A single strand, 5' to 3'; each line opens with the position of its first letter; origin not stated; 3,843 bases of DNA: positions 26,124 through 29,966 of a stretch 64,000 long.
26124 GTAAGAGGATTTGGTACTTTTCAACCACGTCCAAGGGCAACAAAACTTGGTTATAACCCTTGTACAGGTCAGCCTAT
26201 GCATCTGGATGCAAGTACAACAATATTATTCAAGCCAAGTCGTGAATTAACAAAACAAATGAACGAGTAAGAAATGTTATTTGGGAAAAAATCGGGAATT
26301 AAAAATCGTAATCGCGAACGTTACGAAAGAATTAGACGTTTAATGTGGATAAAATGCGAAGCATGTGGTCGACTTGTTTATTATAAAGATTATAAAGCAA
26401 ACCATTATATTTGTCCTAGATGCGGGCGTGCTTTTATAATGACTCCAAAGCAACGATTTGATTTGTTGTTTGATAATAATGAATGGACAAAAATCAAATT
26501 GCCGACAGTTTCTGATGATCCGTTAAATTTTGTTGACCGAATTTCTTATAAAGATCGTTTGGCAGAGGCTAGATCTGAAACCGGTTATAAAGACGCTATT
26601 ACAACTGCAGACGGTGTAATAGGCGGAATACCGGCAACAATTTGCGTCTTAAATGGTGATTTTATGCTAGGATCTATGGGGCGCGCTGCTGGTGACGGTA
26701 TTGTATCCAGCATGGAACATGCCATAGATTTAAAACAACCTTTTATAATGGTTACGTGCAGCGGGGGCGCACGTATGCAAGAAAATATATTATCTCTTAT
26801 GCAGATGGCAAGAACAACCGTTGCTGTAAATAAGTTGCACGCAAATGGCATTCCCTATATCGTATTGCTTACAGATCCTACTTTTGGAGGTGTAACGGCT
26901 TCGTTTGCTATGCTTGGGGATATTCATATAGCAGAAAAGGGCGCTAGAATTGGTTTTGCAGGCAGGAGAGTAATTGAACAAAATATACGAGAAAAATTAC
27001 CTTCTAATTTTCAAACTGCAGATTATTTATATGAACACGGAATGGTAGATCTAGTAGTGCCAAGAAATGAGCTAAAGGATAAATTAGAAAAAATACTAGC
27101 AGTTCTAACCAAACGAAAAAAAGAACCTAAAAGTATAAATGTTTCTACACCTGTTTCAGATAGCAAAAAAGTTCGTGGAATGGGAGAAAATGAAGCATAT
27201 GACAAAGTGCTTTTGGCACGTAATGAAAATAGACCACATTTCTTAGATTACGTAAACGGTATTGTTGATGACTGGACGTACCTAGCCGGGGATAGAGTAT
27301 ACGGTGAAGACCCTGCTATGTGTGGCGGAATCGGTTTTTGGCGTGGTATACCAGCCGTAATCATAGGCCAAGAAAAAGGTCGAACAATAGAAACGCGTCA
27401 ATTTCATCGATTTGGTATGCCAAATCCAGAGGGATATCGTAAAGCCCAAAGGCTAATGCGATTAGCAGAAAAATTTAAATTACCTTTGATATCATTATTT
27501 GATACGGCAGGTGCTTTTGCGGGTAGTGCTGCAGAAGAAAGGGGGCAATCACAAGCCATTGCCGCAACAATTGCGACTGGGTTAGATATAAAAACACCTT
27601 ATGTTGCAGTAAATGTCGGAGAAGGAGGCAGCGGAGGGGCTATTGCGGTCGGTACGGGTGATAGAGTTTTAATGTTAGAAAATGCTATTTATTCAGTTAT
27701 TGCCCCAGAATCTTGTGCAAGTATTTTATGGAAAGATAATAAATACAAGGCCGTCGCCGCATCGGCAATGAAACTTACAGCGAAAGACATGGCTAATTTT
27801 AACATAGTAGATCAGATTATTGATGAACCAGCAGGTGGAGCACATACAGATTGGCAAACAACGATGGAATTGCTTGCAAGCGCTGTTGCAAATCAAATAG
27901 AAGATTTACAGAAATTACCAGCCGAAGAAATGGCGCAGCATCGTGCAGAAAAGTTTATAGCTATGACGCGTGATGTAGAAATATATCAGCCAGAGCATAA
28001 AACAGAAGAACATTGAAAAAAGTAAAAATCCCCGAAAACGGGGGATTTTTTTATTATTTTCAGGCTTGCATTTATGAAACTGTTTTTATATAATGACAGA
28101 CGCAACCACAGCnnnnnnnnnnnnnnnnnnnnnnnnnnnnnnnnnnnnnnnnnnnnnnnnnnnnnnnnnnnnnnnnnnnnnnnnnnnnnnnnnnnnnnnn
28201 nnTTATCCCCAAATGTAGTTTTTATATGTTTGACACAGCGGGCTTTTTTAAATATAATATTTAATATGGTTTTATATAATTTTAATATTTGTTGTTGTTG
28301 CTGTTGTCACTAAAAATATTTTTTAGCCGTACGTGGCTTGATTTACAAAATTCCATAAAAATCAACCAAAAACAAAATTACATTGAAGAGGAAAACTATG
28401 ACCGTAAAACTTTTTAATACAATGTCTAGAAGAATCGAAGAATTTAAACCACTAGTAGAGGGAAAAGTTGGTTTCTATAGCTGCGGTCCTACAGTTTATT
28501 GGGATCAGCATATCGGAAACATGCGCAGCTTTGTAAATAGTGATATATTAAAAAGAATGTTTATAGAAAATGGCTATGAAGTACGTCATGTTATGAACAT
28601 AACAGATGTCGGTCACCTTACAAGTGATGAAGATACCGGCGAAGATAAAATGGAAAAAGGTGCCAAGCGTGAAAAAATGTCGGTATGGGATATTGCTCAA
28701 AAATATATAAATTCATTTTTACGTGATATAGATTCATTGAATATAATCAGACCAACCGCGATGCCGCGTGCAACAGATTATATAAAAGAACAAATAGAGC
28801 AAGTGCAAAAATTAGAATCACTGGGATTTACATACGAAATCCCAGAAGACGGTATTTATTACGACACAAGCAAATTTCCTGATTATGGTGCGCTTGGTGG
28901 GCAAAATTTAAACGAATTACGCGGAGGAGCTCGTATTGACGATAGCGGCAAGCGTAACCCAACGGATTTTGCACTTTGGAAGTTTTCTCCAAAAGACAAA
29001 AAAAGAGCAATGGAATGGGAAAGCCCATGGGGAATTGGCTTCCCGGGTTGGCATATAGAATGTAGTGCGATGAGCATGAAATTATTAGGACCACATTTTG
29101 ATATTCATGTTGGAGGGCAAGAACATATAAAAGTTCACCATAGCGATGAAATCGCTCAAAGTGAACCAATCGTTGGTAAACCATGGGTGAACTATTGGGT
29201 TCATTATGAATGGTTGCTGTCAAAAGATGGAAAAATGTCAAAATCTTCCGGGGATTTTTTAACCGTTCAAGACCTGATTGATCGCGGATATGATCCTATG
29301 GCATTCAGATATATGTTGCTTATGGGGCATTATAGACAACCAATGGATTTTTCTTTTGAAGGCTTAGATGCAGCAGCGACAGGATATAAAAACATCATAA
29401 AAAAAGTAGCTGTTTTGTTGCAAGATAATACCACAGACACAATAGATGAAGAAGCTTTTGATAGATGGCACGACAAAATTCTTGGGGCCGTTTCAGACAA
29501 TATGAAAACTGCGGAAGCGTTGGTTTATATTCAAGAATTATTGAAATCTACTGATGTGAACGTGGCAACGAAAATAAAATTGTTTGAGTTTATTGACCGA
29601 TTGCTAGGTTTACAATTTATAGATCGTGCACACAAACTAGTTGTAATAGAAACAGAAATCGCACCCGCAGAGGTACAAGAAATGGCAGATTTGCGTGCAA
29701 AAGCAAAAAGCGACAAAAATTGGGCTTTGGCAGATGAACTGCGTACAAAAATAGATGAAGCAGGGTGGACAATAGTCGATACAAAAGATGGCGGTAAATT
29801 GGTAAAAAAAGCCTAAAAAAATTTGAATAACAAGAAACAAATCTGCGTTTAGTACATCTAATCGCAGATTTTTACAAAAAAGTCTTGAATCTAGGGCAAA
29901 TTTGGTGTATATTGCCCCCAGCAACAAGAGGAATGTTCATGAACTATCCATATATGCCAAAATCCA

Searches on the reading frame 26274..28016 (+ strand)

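Call 67: search_protein_families(library=pfam, proteins=[window:26274-28016:+], max_evalue=1e-8)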
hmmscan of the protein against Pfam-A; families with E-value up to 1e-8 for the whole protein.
window:26274-28016:+ (580 aa): 2 families
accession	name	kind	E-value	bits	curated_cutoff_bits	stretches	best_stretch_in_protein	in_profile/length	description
PF03255.19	ACCA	-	1.4e-109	366.5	23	1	264-564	8-309/310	Acetyl co-enzyme A carboxylase carboxyltransferase-like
PF01039.27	Carboxyl_trans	-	4.6e-34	118.3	22.3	1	92-504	26-429/493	Carboxyl transferase domain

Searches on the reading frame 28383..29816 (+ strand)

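Call 67: search_protein_families(library=pfam, proteins=[window:28383-29816:+], max_evalue=1e-8)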
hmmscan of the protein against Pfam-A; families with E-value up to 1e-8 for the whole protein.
window:28383-29816:+ (477 aa): 3 families
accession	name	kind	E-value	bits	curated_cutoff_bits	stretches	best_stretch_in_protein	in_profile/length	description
PF01406.26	tRNA-synt_1e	-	2.5e-94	316.5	27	1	21-331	2-299/301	tRNA synthetases class I (C) catalytic domain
PF09334.17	tRNA-synt_1g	-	1.3e-10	41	20.1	0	274-343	317-384/391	tRNA synthetases class I (M)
PF01921.24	tRNA-synt_1f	-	4.6e-10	39.4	27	0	271-347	268-341/360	tRNA synthetases class I (K)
